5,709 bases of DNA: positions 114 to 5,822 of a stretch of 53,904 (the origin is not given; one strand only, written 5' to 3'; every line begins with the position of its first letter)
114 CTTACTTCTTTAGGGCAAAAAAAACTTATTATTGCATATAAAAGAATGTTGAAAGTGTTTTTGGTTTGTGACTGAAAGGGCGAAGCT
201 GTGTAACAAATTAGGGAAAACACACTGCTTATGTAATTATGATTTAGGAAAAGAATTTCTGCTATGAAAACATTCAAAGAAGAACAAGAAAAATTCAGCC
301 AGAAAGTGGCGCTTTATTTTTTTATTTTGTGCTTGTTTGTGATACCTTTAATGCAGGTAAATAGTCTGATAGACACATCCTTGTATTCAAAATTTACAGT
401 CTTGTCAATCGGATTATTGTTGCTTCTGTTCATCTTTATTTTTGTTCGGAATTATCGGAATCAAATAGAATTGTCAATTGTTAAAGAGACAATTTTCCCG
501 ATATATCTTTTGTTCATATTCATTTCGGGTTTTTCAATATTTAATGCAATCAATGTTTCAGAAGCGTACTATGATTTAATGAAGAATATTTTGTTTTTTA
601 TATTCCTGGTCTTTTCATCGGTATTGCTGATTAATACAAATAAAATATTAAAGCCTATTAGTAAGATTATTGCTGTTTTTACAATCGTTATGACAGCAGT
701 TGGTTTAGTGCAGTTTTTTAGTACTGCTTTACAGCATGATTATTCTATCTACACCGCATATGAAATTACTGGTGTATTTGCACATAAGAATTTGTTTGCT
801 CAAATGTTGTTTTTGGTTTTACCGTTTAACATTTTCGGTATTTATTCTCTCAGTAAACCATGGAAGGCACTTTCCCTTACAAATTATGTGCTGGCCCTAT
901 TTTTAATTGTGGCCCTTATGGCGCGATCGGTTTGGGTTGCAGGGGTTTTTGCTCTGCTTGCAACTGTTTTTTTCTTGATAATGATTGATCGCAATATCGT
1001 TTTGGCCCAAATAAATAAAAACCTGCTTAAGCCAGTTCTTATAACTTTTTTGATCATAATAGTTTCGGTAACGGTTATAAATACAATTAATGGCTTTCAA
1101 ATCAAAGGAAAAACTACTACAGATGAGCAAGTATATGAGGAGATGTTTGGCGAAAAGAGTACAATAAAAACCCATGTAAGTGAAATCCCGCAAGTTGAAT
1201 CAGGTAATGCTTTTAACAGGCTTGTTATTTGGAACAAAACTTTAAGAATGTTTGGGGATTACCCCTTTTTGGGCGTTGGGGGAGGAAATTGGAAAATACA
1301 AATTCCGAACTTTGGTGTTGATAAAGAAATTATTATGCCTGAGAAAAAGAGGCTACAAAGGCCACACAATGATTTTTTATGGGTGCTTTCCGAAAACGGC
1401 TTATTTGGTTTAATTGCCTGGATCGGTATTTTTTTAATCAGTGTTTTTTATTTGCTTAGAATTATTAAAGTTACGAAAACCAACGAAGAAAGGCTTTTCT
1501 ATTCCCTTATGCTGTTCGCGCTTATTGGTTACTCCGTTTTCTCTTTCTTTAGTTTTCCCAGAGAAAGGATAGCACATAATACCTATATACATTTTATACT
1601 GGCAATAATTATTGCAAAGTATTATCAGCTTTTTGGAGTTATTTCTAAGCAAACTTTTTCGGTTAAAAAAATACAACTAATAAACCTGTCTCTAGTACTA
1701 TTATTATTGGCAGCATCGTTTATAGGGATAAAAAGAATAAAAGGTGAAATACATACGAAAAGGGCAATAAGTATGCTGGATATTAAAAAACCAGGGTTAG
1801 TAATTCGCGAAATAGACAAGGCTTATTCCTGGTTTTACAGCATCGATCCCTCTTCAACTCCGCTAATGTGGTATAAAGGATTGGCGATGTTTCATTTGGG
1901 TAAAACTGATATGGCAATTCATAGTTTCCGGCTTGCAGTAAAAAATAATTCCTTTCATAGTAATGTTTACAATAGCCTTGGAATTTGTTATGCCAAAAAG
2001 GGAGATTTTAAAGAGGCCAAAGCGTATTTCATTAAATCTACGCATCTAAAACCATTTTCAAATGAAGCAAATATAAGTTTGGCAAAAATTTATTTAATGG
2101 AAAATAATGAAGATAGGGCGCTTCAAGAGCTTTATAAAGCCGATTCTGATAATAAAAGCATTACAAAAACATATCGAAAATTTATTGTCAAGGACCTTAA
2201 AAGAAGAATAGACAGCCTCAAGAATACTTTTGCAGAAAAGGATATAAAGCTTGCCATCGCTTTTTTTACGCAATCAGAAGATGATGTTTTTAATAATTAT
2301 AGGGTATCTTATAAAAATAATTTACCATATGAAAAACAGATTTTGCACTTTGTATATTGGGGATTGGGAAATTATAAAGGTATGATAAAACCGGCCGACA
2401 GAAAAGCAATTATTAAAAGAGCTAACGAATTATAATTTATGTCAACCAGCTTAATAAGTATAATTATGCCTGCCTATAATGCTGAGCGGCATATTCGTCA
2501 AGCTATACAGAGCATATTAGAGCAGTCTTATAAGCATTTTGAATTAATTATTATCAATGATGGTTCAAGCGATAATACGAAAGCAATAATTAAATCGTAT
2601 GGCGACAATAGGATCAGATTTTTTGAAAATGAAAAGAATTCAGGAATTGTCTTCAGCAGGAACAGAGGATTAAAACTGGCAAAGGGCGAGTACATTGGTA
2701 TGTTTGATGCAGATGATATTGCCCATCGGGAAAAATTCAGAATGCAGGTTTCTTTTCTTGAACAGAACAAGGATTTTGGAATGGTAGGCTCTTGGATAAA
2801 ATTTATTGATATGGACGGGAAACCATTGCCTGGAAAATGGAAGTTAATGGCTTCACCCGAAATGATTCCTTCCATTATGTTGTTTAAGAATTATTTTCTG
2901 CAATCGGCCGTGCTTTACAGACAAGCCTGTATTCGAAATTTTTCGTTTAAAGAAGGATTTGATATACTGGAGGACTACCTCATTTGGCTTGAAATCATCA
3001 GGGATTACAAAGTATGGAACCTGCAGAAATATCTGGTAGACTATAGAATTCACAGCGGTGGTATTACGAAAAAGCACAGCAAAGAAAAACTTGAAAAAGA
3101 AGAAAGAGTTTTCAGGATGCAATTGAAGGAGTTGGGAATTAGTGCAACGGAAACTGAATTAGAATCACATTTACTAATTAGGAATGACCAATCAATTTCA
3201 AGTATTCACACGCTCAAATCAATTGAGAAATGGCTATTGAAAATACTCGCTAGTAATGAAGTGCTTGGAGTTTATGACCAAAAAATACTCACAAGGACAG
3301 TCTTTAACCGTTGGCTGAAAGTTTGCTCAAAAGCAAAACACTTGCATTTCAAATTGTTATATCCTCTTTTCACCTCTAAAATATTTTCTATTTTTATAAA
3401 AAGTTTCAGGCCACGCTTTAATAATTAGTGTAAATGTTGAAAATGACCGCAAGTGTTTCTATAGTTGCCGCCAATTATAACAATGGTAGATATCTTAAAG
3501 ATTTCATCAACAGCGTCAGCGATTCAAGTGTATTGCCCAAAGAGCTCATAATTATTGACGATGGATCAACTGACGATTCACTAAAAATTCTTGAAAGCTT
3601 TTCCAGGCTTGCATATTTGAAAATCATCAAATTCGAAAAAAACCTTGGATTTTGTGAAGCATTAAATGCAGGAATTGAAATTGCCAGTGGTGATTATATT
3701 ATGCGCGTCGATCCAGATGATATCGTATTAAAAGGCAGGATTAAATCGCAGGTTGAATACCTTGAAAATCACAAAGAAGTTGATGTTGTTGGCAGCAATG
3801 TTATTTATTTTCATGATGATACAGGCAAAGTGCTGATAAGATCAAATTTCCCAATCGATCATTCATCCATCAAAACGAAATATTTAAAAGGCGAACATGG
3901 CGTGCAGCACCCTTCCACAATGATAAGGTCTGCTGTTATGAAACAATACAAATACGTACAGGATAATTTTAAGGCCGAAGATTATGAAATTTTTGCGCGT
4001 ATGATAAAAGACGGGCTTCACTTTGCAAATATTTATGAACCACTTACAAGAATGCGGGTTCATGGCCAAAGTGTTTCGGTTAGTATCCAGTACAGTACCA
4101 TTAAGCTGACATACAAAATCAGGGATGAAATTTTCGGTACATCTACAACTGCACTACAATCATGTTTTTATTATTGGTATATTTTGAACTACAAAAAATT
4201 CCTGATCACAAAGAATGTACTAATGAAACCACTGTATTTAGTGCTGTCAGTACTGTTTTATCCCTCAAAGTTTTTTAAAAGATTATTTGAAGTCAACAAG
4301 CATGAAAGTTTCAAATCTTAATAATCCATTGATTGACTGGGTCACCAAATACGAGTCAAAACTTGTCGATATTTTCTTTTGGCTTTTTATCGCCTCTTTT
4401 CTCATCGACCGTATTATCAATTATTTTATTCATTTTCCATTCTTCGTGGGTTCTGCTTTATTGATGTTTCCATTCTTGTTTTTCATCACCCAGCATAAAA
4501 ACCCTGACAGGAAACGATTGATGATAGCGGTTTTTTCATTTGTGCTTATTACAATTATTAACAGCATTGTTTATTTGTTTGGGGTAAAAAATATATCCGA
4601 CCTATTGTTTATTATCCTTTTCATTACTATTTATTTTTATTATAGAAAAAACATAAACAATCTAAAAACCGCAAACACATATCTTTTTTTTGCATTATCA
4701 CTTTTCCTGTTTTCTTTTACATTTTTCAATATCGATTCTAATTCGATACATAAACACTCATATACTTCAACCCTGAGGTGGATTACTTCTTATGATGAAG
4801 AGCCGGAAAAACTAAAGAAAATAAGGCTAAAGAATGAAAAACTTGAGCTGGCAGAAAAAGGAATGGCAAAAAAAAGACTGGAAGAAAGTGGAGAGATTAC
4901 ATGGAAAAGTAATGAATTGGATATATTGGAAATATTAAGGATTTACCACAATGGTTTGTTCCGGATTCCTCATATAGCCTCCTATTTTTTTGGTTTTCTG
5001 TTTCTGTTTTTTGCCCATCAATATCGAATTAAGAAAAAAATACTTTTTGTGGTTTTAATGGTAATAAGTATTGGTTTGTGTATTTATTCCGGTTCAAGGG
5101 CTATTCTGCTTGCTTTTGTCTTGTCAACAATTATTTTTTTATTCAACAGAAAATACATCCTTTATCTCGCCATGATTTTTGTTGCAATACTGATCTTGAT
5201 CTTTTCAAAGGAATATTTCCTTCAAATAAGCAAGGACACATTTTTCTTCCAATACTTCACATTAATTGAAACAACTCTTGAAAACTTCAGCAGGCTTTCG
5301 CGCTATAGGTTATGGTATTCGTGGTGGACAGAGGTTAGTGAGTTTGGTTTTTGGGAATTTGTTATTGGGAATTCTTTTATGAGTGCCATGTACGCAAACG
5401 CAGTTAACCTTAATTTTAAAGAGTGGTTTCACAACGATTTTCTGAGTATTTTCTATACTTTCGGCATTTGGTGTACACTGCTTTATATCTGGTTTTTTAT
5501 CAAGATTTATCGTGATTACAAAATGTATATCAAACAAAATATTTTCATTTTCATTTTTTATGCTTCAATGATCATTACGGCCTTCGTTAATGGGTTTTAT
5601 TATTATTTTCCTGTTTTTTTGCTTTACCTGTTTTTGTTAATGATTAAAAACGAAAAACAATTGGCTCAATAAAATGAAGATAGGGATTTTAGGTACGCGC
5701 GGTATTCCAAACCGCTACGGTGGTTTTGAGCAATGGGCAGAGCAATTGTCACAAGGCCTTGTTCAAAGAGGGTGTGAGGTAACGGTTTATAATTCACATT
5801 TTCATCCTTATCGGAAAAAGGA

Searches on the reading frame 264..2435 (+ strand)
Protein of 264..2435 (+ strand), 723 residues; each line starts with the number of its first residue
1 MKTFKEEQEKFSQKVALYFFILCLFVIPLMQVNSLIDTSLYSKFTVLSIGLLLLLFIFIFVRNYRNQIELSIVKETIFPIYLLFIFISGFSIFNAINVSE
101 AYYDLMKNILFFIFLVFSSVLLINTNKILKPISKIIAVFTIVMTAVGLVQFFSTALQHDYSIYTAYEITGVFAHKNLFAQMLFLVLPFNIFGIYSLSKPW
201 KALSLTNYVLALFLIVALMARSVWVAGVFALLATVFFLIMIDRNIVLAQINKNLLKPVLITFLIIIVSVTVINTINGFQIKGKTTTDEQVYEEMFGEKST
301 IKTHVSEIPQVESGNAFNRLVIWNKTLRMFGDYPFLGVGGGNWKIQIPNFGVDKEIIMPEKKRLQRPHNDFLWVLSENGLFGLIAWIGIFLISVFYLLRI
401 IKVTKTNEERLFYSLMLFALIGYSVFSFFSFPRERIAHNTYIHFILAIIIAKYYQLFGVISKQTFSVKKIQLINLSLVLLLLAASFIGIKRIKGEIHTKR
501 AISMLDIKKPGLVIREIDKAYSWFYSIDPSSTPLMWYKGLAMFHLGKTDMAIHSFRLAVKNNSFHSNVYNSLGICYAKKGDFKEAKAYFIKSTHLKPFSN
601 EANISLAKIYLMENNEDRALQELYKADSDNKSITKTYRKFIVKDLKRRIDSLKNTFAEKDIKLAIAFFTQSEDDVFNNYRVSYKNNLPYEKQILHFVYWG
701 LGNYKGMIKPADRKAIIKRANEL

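Call 10: search_protein_families(library=pfam, proteins=[window:264-2435:+], max_evalue=0.0001)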
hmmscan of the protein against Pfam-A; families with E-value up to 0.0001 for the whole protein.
window:264-2435:+ (723 aa): 6 families
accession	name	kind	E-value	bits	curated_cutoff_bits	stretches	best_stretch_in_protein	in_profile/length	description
PF04932.20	Wzy_C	-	3.8e-18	66.1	31.7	1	209-387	4-149/149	O-Antigen ligase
PF07719.23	TPR_2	-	7e-09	35.6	27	0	568-596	3-31/34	Tetratricopeptide repeat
PF00515.34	TPR_1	-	6.9e-08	32.4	27.8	1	567-597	2-32/34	Tetratricopeptide repeat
PF13181.12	TPR_8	-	9.8e-07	28.9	25.7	0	568-597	3-32/34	Tetratricopeptide repeat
PF13432.12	TPR_16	-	5.6e-05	23.9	32.7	0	576-627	7-59/65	Tetratricopeptide repeat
PF13431.12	TPR_17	-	9e-05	22.9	24.4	0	556-586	3-33/34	Tetratricopeptide repeat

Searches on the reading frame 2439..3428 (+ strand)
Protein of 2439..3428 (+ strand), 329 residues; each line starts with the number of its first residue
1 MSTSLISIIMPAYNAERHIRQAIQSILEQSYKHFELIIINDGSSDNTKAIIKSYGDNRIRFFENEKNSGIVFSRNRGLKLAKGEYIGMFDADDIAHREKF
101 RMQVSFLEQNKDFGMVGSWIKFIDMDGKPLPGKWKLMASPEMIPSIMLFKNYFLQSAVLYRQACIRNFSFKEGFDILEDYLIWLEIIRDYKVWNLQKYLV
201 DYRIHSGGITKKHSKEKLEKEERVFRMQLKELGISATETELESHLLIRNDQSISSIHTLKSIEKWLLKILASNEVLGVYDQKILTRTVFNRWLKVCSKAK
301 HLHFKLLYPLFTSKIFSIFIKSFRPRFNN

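Call 10: search_protein_families(library=pfam, proteins=[window:2439-3428:+], max_evalue=0.0001)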
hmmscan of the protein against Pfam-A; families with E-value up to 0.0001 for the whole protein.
window:2439-3428:+ (329 aa): 3 families
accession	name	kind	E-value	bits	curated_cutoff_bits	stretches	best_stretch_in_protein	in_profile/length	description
PF00535.33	Glycos_transf_2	-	2.8e-34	118.9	23.3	1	7-139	1-132/168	Glycosyl transferase family 2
PF13641.12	Glyco_tranf_2_3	-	3.3e-16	60.4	27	1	6-188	3-196/230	Glycosyltransferase like family 2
PF10111.15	Glyco_tranf_2_2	-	7.9e-16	58.8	27.3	1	7-210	1-223/276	Glycosyltransferase like family 2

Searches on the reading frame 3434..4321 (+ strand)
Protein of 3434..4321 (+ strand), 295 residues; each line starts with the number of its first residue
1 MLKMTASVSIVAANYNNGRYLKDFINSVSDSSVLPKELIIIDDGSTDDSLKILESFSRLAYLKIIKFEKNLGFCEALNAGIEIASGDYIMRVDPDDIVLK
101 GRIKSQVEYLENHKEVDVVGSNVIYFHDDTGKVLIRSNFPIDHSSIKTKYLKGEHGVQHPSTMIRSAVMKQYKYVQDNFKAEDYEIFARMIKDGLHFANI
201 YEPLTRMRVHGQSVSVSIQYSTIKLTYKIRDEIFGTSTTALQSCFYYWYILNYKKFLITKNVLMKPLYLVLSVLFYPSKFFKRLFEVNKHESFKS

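Call 10: search_protein_families(library=pfam, proteins=[window:3434-4321:+], max_evalue=0.0001)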
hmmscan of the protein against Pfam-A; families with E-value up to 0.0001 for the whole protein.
window:3434-4321:+ (295 aa): 3 families
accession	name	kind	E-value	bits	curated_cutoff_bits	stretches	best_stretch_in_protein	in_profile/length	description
PF00535.33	Glycos_transf_2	-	2.5e-29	102.8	23.3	1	9-170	1-165/168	Glycosyl transferase family 2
PF13641.12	Glyco_tranf_2_3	-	4.6e-11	43.6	27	1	8-218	3-221/230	Glycosyltransferase like family 2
PF10111.15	Glyco_tranf_2_2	-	4.6e-08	33.3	27.3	1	35-200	29-209/276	Glycosyltransferase like family 2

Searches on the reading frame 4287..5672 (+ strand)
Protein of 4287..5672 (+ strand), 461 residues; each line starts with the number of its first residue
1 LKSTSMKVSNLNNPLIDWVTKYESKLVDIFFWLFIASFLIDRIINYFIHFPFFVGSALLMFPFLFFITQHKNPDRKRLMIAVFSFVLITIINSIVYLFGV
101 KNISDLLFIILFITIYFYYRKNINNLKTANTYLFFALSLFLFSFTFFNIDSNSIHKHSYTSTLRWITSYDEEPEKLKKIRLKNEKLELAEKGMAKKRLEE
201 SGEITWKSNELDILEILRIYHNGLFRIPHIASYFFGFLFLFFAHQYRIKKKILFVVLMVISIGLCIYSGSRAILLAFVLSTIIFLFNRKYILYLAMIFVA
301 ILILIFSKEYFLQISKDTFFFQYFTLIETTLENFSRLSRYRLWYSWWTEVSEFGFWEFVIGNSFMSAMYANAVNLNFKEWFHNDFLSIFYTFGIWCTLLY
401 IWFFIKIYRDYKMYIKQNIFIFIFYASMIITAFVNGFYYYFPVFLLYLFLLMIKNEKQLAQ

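Call 10: search_protein_families(library=pfam, proteins=[window:4287-5672:+], max_evalue=0.0001)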
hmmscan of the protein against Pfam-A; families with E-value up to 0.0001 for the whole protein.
window:4287-5672:+ (461 aa): 1 family
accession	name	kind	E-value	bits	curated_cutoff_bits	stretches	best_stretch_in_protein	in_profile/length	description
PF04932.20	Wzy_C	-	2.1e-06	28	31.7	1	257-401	2-149/149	O-Antigen ligase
